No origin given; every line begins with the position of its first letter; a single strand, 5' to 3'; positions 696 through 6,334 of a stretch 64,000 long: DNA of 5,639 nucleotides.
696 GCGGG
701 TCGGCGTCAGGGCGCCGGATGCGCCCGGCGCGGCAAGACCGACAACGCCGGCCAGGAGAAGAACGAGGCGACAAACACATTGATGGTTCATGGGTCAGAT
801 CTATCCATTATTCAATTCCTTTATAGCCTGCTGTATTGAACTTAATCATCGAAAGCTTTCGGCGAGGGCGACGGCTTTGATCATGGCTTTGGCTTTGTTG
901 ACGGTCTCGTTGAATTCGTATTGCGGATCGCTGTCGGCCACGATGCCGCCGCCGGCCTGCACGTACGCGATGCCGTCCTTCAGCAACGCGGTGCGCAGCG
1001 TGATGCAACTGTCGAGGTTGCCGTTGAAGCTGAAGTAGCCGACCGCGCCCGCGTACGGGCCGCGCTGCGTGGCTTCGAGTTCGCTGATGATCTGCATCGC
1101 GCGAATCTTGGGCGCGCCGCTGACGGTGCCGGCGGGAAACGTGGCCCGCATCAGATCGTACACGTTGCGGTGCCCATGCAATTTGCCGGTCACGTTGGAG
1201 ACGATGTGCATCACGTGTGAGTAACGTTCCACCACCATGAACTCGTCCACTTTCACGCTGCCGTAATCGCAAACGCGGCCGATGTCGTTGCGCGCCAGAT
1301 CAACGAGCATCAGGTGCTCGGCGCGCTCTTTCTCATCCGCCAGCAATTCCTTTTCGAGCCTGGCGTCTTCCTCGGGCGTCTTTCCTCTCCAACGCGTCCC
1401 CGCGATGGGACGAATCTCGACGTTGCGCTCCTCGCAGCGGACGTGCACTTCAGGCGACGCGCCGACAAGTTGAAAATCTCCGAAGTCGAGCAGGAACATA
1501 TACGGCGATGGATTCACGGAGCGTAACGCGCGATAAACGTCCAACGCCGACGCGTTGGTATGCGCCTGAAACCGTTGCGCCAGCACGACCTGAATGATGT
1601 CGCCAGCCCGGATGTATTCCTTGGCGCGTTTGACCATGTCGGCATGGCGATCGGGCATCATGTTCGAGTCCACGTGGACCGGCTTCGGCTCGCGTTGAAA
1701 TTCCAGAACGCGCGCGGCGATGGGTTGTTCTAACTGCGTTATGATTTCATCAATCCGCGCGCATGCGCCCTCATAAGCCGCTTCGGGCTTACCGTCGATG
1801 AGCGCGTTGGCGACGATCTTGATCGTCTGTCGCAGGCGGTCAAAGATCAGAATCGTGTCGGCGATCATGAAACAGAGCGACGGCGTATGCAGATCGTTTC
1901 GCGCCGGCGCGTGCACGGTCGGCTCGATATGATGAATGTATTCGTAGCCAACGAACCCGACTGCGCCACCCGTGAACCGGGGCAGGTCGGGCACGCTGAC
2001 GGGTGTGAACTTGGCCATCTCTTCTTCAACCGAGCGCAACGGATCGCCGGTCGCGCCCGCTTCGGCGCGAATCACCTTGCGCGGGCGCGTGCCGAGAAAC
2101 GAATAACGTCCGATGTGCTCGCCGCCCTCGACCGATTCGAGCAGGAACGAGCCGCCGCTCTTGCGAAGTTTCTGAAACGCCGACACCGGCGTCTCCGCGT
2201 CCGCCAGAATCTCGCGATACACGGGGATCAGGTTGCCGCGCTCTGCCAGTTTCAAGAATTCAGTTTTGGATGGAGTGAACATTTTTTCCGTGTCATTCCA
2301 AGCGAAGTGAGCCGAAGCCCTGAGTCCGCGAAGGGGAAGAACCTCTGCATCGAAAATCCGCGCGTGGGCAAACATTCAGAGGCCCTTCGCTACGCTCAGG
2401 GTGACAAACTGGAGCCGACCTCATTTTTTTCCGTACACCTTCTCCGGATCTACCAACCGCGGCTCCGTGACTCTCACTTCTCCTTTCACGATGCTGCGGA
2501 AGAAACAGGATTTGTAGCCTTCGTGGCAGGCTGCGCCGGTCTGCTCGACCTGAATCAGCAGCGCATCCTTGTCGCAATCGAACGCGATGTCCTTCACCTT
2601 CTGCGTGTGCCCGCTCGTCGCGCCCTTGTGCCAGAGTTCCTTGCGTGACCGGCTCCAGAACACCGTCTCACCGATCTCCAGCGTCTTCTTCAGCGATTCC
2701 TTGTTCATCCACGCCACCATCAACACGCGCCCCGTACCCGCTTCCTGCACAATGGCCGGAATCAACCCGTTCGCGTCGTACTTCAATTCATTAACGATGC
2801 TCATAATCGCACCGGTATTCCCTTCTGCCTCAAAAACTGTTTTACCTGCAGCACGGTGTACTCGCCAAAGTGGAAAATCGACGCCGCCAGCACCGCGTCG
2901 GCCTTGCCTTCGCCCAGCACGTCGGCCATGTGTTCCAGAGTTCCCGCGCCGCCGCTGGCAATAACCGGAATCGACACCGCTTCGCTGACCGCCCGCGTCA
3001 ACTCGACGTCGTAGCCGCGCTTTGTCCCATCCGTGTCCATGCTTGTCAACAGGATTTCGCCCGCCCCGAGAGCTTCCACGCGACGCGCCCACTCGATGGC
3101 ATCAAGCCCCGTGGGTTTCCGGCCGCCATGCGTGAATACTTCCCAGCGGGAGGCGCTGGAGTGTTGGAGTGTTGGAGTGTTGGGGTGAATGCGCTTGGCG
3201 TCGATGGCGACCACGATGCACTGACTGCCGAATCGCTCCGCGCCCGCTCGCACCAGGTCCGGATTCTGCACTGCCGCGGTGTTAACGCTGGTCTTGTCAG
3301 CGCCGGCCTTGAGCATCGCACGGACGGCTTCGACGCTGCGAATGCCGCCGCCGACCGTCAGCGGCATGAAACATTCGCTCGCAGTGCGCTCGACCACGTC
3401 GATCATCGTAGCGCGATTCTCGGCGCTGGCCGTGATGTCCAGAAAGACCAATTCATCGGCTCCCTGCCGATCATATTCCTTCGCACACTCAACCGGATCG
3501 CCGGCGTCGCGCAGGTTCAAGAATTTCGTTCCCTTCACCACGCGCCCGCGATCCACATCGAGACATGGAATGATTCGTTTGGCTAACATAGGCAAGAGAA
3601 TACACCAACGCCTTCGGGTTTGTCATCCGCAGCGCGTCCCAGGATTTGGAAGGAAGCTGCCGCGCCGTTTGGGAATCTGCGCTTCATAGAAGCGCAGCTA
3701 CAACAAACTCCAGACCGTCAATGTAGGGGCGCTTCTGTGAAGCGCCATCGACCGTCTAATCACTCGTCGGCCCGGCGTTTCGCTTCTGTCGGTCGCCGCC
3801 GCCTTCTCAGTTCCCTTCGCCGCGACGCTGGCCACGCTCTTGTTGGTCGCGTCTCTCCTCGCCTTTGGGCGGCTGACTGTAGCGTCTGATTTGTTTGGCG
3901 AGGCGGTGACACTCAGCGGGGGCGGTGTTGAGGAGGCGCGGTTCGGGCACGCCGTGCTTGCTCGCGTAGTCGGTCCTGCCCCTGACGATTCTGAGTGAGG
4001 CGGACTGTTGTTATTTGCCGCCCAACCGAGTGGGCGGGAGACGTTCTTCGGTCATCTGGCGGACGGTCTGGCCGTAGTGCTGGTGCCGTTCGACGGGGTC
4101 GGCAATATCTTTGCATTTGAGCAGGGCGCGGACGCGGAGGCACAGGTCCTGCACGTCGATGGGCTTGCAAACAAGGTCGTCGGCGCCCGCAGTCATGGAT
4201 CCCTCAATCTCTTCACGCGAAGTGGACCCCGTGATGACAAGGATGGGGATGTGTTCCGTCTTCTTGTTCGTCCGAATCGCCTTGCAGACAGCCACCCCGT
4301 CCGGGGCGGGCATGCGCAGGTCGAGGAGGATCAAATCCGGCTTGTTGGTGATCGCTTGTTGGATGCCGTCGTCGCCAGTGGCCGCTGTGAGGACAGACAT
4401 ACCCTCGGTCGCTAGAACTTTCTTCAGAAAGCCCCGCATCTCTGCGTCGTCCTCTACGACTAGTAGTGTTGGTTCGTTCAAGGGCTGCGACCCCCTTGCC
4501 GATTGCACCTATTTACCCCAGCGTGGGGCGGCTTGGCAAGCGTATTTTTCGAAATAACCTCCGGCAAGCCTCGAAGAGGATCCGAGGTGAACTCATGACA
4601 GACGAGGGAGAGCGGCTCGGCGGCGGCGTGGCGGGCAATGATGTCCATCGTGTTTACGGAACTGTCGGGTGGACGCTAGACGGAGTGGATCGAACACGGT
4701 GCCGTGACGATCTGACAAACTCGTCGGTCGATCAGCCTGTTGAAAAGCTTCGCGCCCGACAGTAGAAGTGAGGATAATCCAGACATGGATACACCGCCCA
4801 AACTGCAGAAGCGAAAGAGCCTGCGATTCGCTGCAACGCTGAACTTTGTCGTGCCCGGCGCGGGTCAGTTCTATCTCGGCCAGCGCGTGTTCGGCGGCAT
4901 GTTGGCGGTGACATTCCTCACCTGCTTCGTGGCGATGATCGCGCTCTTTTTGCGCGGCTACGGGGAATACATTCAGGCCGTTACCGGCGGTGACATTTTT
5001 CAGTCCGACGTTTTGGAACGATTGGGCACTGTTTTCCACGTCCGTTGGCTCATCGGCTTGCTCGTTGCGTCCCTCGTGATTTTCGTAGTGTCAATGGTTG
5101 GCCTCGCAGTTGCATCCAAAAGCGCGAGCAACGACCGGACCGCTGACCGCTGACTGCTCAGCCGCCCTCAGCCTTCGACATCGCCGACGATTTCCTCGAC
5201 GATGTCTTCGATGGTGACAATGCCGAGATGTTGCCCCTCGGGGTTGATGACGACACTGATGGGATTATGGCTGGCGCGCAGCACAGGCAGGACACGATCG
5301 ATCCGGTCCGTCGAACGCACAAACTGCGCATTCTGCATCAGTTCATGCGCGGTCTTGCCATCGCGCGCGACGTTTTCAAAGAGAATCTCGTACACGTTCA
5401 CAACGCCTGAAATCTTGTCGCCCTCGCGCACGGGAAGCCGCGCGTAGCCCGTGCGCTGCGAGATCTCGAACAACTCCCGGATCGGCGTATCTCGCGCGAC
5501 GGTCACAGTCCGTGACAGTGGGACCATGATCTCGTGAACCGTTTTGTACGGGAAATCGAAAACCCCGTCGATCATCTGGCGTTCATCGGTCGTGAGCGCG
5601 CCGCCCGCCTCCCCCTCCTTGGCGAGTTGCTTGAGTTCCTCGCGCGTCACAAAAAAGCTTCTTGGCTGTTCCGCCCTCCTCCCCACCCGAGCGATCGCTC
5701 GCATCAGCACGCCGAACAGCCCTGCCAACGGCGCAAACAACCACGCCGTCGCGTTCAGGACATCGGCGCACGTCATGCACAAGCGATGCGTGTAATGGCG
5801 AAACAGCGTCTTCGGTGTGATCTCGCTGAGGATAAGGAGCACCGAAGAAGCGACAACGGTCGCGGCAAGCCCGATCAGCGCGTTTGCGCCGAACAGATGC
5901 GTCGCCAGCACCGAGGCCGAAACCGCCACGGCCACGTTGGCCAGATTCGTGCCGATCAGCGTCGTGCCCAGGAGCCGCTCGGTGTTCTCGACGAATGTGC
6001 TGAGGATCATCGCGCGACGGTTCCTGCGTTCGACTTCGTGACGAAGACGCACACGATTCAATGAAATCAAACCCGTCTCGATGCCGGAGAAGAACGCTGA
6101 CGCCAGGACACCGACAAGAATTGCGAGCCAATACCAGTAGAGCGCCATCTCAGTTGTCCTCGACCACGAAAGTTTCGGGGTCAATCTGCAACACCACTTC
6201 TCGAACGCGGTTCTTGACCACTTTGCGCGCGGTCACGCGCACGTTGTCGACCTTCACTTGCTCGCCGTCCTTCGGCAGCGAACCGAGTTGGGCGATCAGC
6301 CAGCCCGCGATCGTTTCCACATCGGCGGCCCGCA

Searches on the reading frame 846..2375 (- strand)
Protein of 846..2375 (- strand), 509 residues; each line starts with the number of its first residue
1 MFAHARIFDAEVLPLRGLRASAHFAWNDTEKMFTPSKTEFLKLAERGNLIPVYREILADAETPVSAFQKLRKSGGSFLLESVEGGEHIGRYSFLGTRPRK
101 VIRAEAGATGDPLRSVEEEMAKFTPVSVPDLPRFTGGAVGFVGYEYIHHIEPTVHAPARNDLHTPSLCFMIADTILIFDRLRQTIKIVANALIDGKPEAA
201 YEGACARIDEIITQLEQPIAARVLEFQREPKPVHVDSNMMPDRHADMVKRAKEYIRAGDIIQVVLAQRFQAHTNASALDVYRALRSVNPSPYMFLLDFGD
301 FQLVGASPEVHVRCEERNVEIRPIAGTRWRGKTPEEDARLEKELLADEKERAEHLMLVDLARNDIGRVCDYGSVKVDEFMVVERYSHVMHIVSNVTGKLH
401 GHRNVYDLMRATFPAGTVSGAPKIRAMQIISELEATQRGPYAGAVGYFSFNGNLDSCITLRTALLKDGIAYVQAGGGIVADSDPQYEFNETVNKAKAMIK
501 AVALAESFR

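Call 8: search_protein_families(library=pfam, proteins=[window:846-2375:-], max_evalue=0.001)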
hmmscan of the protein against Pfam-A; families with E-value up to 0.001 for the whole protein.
window:846-2375:- (509 aa): 2 families
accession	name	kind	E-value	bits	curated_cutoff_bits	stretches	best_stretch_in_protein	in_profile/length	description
PF00425.24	Chorismate_bind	-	7.7e-95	317.7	27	1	243-494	4-257/257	chorismate binding enzyme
PF04715.19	Anth_synt_I_N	-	1.2e-29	103.8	23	1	59-185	1-138/140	Anthranilate synthase component I, N terminal region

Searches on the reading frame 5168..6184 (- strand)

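Call 8: search_protein_families(library=pfam, proteins=[window:5168-6184:-], max_evalue=0.001)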
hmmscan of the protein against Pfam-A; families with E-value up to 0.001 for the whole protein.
window:5168-6184:- (338 aa): 2 families
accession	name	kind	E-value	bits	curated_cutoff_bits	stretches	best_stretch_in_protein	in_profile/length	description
PF01595.25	CNNM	-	8e-40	136.9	28.4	1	21-201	2-181/181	Cyclin M transmembrane N-terminal domain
PF00571.33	CBS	-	1.2e-11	45.2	24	1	218-268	3-52/57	CBS domain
